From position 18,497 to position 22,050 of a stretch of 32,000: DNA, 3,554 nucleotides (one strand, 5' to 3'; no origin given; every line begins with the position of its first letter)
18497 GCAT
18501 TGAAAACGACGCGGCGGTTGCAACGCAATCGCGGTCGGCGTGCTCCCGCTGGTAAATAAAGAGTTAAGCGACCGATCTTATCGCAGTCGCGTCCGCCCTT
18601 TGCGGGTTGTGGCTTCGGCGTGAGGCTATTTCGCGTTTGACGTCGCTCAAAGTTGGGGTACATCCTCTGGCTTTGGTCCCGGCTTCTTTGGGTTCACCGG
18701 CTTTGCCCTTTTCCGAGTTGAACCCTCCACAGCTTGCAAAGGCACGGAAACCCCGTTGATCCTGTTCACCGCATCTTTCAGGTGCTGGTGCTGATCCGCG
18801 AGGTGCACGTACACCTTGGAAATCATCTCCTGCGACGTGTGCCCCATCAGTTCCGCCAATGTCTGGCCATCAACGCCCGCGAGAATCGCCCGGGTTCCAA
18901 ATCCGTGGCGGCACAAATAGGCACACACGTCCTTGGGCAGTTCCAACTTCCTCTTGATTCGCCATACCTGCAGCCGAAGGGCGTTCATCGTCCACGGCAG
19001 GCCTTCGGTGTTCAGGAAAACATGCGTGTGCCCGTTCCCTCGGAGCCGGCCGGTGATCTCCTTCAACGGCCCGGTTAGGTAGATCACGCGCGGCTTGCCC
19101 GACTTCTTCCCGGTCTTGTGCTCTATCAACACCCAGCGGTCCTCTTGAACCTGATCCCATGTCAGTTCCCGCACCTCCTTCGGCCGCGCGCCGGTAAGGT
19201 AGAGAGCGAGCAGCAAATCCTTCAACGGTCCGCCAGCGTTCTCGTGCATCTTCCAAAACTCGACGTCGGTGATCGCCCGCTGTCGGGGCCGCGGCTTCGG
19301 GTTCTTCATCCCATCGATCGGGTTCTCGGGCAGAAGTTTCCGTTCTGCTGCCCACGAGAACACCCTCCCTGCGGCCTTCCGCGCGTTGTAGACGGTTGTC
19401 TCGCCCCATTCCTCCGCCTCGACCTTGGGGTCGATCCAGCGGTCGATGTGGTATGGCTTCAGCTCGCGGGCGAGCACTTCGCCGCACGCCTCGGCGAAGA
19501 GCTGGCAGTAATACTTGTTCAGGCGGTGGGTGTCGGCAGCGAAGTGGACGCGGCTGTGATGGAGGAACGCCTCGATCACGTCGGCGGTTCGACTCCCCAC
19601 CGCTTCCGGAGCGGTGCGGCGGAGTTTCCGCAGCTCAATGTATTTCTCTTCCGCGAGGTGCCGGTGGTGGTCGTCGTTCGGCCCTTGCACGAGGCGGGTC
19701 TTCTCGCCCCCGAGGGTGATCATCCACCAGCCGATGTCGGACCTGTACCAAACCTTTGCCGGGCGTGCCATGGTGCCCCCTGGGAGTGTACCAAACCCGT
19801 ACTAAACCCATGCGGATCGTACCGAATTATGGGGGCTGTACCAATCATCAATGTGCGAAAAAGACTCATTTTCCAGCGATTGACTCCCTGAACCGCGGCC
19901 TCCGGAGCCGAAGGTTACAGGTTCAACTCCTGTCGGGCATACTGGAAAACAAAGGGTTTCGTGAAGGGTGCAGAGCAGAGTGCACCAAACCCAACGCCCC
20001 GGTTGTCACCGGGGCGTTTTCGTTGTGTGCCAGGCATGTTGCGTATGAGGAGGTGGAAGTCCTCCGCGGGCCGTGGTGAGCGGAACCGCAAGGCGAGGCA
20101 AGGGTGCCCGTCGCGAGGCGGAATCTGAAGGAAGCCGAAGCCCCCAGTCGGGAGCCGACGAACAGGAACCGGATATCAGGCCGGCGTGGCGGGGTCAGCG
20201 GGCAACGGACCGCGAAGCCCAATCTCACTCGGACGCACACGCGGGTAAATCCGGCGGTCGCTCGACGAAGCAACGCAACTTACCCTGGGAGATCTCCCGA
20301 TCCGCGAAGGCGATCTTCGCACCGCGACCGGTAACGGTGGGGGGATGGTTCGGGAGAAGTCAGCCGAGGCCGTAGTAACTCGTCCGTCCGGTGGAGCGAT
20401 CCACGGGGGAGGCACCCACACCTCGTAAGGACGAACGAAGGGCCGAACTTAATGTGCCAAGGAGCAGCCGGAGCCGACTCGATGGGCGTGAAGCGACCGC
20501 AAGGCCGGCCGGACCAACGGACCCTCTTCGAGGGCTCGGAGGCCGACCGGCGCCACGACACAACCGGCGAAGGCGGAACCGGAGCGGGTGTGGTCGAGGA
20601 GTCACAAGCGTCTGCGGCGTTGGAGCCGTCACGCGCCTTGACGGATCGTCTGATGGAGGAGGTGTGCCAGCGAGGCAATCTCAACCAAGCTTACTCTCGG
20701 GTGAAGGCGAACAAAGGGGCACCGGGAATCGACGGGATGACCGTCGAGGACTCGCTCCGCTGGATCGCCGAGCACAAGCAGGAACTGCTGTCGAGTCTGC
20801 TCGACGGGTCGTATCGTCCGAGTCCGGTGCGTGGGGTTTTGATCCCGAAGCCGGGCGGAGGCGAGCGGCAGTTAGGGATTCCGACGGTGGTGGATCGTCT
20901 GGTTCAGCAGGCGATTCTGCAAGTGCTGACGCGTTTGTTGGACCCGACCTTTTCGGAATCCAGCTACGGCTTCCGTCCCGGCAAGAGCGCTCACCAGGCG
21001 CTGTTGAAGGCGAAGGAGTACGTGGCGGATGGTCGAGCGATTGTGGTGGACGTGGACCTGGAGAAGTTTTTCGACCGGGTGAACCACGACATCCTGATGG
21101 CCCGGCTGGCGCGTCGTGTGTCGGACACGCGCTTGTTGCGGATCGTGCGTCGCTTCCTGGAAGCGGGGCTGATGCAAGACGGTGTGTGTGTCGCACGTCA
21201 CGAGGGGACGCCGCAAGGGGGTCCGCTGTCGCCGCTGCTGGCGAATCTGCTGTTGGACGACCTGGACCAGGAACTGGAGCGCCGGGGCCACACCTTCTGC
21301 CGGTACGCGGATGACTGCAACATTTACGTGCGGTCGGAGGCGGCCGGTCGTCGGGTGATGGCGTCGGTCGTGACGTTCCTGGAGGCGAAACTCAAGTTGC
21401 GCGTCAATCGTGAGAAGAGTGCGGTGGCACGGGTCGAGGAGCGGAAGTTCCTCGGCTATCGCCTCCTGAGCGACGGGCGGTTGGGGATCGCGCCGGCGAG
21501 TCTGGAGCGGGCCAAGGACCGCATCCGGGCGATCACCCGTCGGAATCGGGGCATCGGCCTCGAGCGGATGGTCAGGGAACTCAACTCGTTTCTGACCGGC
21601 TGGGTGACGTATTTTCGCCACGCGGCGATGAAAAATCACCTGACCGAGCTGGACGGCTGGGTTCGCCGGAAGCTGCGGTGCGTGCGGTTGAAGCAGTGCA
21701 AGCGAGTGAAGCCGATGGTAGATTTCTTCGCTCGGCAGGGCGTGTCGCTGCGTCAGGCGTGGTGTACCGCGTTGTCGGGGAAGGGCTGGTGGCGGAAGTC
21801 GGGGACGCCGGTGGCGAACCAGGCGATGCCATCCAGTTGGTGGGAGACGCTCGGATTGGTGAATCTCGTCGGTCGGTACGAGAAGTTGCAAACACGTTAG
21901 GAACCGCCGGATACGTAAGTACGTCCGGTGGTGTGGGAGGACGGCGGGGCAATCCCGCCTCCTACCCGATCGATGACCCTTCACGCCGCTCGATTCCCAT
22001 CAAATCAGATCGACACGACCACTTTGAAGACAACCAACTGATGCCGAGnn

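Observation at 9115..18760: A ~9.4-kb segment bracketed by two diverged copies of the integrase-gene 3' end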

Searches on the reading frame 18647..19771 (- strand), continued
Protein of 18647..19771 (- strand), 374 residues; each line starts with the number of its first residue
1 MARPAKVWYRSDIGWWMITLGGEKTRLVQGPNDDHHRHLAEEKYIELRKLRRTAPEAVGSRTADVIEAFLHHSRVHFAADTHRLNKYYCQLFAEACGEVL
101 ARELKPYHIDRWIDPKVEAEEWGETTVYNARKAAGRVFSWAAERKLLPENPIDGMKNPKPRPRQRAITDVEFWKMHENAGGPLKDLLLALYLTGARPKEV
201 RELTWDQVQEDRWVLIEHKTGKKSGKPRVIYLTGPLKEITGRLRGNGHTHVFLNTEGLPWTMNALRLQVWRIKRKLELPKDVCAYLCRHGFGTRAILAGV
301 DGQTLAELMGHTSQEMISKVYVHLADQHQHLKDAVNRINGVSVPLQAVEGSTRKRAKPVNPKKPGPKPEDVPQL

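Call 64: find_related_loci(query=A1, collection=metagenome_contigs, flank=10000)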
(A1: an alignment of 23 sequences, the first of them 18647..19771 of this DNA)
Query A1 (374 aa) in metagenome_contigs; peptide patterns used: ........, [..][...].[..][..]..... (x = any residue, [..] = any of these).
371 stretches matched a pattern; 40 encode a relative of the query (tblastn E <= 1e-3); 40 distinct loci.
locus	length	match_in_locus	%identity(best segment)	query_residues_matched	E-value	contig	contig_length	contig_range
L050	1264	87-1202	87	1-371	0e+0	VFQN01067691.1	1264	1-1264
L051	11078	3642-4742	76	1-367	0e+0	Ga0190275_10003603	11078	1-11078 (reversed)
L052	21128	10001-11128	71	1-367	2e-172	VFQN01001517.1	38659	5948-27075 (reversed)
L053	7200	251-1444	63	1-369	4e-162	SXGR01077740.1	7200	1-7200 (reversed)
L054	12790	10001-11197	59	1-372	8e-155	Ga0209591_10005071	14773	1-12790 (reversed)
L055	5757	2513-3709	59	1-372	4e-156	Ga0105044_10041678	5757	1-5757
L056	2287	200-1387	58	1-367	4e-161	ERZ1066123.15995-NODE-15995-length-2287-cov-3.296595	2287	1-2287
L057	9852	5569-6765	56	1-371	4e-149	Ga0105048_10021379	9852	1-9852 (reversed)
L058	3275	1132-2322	57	1-369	2e-154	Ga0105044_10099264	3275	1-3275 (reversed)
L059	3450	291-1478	57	1-367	2e-153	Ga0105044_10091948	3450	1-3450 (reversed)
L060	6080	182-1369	56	1-368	7e-148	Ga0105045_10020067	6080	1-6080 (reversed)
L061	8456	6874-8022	58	1-356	3e-143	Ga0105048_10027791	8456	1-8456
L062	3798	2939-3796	72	81-366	2e-139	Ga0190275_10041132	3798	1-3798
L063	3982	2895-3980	57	1-334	6e-137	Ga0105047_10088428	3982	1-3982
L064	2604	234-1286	55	1-323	5e-135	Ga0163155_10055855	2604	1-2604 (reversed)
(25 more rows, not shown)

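Call 73: search_protein_families(library=pfam, proteins=[L057:5569-6789:+, L057:7835-8122:-, L057:6665-6958:-, L057:7045-7716:+, L007:11013-11288:-, L007:13011-13289:-, L007:12470-13096:+, L004:6360-6635:-, L003:1648-1920:-], max_evalue=0.01)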
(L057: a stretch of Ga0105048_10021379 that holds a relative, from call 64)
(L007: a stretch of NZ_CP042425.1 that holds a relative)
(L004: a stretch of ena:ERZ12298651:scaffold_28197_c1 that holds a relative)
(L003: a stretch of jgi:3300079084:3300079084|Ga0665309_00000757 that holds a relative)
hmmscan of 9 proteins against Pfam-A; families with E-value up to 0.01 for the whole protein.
L057:5569-6789:+ (406 aa): 1 family
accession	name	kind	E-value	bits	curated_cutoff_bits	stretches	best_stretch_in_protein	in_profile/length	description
PF00589.27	Phage_integrase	-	3e-22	79.6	27.1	1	215-356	28-172/172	Phage integrase family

L057:7835-8122:- (95 aa): 1 family
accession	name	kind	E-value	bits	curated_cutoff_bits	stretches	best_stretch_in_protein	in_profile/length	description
PF12728.13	HTH_17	-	2.6e-06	28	27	1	1-55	1-50/51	Helix-turn-helix domain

L057:6665-6958:- (97 aa): 0 families

L057:7045-7716:+ (223 aa): 0 families

L007:11013-11288:- (91 aa): 1 family
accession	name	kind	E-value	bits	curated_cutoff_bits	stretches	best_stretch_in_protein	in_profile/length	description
PF12728.13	HTH_17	-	9.4e-09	35.8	27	1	1-49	1-44/51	Helix-turn-helix domain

L007:13011-13289:- (92 aa): 1 family
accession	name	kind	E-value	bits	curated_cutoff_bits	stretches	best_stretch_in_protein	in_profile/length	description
PF12728.13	HTH_17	-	5.2e-10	39.9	27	1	2-54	2-49/51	Helix-turn-helix domain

L007:12470-13096:+ (208 aa): 2 families
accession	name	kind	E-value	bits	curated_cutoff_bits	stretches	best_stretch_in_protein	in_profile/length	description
PF13276.12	HTH_21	-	8e-10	39.2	28.1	1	46-86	5-46/60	HTH-like domain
PF00589.27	Phage_integrase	-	2e-09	37.9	27.1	1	86-171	88-172/172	Phage integrase family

L004:6360-6635:- (91 aa): 1 family
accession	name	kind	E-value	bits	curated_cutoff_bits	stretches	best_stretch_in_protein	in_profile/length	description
PF12728.13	HTH_17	-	1.8e-09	38.1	27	1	1-50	1-45/51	Helix-turn-helix domain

L003:1648-1920:- (90 aa): 1 family
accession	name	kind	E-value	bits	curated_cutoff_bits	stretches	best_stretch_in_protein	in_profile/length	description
PF12728.13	HTH_17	-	4.9e-09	36.8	27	1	1-53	1-48/51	Helix-turn-helix domain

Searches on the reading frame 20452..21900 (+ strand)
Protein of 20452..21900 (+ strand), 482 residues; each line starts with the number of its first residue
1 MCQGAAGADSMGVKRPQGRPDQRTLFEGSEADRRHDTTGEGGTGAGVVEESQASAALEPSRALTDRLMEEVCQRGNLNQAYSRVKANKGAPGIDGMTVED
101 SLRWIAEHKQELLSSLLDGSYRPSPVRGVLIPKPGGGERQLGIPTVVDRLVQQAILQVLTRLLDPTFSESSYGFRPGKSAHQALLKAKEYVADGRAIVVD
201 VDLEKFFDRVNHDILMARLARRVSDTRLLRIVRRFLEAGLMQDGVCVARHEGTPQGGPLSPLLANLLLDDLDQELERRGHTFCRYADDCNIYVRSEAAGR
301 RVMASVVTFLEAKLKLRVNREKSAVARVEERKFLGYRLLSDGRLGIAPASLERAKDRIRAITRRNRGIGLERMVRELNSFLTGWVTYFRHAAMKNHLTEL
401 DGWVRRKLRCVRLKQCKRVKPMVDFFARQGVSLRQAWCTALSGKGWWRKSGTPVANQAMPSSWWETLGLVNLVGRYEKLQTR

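Call 9: search_protein_families(library=pfam, proteins=[window:20452-21900:+], max_evalue=0.01)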
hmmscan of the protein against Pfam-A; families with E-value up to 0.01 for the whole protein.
window:20452-21900:+ (482 aa): 2 families
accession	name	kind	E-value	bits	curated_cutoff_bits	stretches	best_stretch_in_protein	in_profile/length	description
PF00078.32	RVT_1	-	5.3e-41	141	29.6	1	131-338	1-205/205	Reverse transcriptase (RNA-dependent DNA polymerase)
PF08388.16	GIIM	-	5.3e-18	65.2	23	1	352-420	2-71/80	Group II intron, maturase-specific domain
